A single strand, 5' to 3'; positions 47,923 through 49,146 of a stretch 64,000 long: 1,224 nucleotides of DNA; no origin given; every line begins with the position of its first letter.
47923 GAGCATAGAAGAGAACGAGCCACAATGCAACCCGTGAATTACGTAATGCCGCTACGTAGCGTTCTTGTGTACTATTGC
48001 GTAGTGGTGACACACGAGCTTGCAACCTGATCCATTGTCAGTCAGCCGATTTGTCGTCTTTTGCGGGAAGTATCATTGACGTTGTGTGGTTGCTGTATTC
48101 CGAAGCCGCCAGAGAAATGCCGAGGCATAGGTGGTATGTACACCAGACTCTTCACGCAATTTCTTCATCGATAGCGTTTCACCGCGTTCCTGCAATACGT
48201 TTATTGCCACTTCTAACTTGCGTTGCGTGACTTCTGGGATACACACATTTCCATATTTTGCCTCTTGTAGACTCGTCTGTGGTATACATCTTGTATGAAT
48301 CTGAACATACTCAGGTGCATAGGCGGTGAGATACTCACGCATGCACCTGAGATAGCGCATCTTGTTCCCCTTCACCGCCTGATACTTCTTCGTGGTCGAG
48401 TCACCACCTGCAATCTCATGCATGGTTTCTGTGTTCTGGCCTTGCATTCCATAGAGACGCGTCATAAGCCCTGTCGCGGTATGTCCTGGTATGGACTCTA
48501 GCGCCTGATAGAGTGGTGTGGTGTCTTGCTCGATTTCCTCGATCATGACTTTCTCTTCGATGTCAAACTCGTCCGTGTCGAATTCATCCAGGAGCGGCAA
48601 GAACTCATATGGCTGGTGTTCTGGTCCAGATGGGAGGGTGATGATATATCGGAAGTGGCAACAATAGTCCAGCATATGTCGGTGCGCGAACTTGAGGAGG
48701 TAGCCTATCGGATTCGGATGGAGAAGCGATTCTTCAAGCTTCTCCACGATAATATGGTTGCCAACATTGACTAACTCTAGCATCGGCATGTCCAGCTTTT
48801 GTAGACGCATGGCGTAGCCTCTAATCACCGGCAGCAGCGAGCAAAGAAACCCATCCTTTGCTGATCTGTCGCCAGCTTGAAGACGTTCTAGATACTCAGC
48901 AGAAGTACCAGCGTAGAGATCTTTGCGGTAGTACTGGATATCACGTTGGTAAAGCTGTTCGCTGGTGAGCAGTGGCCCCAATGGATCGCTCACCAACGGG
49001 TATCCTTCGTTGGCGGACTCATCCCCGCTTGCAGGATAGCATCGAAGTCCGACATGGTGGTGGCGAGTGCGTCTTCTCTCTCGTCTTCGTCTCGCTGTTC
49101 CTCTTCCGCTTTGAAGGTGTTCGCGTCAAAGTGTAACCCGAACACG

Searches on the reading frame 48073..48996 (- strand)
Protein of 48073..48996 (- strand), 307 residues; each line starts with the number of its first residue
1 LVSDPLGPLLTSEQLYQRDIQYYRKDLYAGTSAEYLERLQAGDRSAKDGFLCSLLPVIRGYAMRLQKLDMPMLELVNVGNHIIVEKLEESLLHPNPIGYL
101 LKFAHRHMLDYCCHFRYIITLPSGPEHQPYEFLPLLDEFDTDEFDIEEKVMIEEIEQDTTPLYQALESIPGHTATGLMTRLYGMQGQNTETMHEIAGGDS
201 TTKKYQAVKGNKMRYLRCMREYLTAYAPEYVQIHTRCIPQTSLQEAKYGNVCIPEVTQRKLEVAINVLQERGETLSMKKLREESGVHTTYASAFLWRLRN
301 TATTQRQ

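Call 8: search_protein_families(library=pfam, proteins=[window:48073-48996:-], max_evalue=0.01)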
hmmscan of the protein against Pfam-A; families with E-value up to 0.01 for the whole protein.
window:48073-48996:- (307 aa): 0 families

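Call 38: search_protein_families(library=phrogs, proteins=[window:48073-48996:-], max_evalue=0.01)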
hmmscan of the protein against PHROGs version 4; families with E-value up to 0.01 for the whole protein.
window:48073-48996:- (307 aa): 0 families

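Call 42: search_solved_structures(query=window:48073-48996:-, max_evalue=10)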
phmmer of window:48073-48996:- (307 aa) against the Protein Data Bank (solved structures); distinct sequences matched with E-value up to 10: 1.
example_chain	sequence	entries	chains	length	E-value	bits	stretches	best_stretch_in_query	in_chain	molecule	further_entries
2mdr_A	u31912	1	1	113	1.1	11.8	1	85-130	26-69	Double-stranded RNA-specific adenosine deaminase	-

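Call 43: search_protein_families(library=pfam, proteins=[window:48073-48996:-], max_evalue=10)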
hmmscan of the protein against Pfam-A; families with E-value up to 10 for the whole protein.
window:48073-48996:- (307 aa): 0 families

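Call 73: search_protein_representatives(protein=window:48073-48996:-)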
Query: 307 residues. Proteins with E-value up to 0.001 (for the whole library): 154; up to 1e-10: 50; up to 1e-30: 15. The best 150 are listed.
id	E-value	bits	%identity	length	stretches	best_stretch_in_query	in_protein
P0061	5.2e-115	400.3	64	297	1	3-302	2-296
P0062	1.2e-73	264.5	47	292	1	13-303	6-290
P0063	2.3e-70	253.7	45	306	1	1-302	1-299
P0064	1.7e-64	234.5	44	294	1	11-301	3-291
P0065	5.9e-59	216.3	44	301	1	2-295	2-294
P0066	1.5e-56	208.4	46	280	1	48-304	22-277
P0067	4.7e-53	196.9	42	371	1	15-301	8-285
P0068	2.0e-51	191.5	43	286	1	11-297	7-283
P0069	1.2e-50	189.0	45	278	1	44-298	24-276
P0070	7.2e-46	173.3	41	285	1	13-299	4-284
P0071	6.3e-45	170.2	38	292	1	11-298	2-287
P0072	1.2e-40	156.2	45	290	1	83-300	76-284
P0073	4.2e-40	154.4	41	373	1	12-297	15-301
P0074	1.9e-35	139.1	42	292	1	71-299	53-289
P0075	4.5e-34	134.6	33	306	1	13-299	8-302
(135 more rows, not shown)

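Call 74: predict_structure(alignment_id=A3)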
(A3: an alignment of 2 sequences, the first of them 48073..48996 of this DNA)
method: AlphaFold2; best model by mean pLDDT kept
length: 307 residues; sequences in the alignment: 2
mean_pLDDT: 48.2   pTM: 0.32
mean pLDDT of the five models: 48.2, 44.1, 43.4, 41.9, 41.7
residues with pLDDT >= 90: 0; 70-90: 49; 50-70: 96; < 50: 162
segments of 3 or more residues with pLDDT < 50: 1-15, 68-71, 112-245, 303-307
pLDDT, mean of each block of 10 residues (from residue 1): 35 49 55 75 74 64 53 53 63 66 56 40 29 26 24 27 30 29 31 30 30 36 35 30 49 76 83 70 69 66 42
secondary structure, 60 per line:
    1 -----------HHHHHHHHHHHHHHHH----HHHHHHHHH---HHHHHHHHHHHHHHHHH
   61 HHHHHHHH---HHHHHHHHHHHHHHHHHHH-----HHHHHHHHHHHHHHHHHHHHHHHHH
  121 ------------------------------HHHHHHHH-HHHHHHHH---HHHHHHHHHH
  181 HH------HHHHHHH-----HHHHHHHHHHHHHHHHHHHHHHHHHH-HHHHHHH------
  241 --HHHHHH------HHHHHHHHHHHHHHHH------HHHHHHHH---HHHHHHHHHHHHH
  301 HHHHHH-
elements in order: H12-27 H32-40 H44-68 H72-90 H96-120 H151-158 H160-167 H171-182 H189-195 H201-226 H228-234 H243-248 H255-270 H277-284 H288-306

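Call 76: search_solved_structures(query=A5, max_evalue=1, show_alignments=1)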
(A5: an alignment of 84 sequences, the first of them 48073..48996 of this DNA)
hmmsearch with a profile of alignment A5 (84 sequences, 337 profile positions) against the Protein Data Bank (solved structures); distinct sequences matched with E-value up to 1: 100 (the best 60 are shown).
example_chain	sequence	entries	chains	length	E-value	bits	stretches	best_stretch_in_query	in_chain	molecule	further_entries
7f0r_F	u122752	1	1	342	2.1e-29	106.1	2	8-93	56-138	RNA polymerase sigma factor RpoS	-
7vf9_F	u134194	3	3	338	2.8e-29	105.7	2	8-93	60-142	RNA polymerase sigma factor RpoS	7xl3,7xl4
5ipl_F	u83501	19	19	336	2.1e-24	89.7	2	8-93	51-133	RNA polymerase sigma factor RpoS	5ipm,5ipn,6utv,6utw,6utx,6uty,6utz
6kj6_F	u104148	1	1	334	3.9e-24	88.8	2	8-93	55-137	RNA polymerase sigma factor RpoS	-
6omf_F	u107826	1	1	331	4.1e-24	88.7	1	8-234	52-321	RNA polymerase sigma factor RpoS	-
6uu8_FFF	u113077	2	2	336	1.1e-22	84.1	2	8-93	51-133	RNA polymerase sigma factor RpoS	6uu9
7l7b_F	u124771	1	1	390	1.7e-21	80.1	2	16-93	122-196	RNA polymerase sigma factor SigA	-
8x6f_E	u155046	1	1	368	1.7e-20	76.8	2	13-93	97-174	RNA polymerase sigma factor SigA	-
7ckq_F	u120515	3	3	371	2.4e-18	69.8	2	14-93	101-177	RNA polymerase sigma factor SigA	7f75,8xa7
8gzg_F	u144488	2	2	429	1.6e-15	60.5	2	138-228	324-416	RNA polymerase sigma factor SigA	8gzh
7pp4_f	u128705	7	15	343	3.2e-15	59.5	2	17-93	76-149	RNA polymerase sigma factor SigB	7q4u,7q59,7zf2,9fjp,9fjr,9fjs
8h3v_G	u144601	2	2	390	4.1e-14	55.8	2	138-228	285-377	RNA polymerase sigma factor SigA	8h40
9dvs_G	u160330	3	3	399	1e-13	54.6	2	138-228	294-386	RNA polymerase sigma factor SigA1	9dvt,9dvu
3dxj_F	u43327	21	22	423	1.1e-13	54.4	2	30-127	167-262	RNA polymerase pricipal sigma factor (RpoD); CHAIN F, P | RNA polymerase sigma factor | RNA polymerase sigma factor SigA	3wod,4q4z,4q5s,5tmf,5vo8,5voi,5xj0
1iw7_F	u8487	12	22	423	1.1e-13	54.4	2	30-127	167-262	RNA polymerase sigma-70 subunit | principal sigma factor | DNA-directed RNA polymerase sigma chain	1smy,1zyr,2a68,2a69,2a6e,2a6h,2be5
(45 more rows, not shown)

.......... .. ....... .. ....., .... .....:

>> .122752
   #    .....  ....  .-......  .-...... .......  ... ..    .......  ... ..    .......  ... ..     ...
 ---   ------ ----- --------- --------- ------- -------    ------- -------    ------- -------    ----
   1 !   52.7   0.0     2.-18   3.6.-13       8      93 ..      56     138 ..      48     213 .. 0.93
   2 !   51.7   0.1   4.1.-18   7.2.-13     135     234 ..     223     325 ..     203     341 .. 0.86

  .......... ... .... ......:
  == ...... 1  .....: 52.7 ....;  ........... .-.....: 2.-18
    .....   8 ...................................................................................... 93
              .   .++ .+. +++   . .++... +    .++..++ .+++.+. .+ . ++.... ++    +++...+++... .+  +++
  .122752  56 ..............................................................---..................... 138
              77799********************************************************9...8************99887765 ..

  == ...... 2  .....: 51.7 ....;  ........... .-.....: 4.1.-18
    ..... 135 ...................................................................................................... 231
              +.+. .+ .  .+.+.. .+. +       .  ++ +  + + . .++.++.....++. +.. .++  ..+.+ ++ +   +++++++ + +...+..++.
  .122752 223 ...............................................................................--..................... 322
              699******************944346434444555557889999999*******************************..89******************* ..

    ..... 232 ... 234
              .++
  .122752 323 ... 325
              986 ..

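Call 77: search_protein_families(library=pfam, alignment_id=A5, max_evalue=0.01)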
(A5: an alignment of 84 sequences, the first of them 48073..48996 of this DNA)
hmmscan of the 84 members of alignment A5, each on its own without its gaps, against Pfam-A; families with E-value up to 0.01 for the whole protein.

A. member 1, window:48073-48996:- (307 aa): 0 families

B. families by the number of members that match (of 84 scanned): 21 families
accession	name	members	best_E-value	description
PF04542.20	Sigma70_r2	37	2.5e-08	Sigma-70 region 2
PF04545.22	Sigma70_r4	9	4.5e-09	Sigma-70, region 4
PF08281.18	Sigma70_r4_2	5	4.2e-05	Sigma-70, region 4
PF12728.13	HTH_17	4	2.6e-09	Helix-turn-helix domain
PF00140.25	Sigma70_r1_2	2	1e-07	Sigma-70 factor, region 1.2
PF13384.12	HTH_23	2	4.2e-05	Homeodomain-like domain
PF13518.12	HTH_28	2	0.00022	Helix-turn-helix domain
PF19776.5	DUF6262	2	0.0012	Family of unknown function (DUF6262)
PF09339.16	HTH_IclR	2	0.0036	IclR helix-turn-helix domain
PF07022.19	Phage_CI_repr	2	0.0049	Bacteriophage CI repressor helix-turn-helix domain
PF15903.10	PL48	1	3.3e-05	Filopodia upregulated, FAM65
PF01527.26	HTH_Tnp_1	1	0.00055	Transposase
PF13411.12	MerR_1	1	0.001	MerR HTH family regulatory protein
PF11740.13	KfrA_N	1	0.0014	Plasmid replication region DNA-binding N-term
PF02796.21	HTH_7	1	0.0017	Helix-turn-helix domain of resolvase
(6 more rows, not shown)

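Call 103: find_related_loci(query=A8, collection=viral_contigs, flank=10000)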
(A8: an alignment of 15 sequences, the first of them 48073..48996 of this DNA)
Query A8 (307 aa) in viral_contigs; peptide patterns used: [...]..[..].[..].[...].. (x = any residue, [..] = any of these).
14 stretches matched a pattern, but none encodes a relative of the query by tblastn (E <= 1e-3).

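Call 108: search_dna_similar(query=window:48073-48996:-, collection=phages, mode=protein, max_rows=8, max_evalue=0.001)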
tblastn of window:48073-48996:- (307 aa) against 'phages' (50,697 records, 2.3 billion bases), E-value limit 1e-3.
No match.
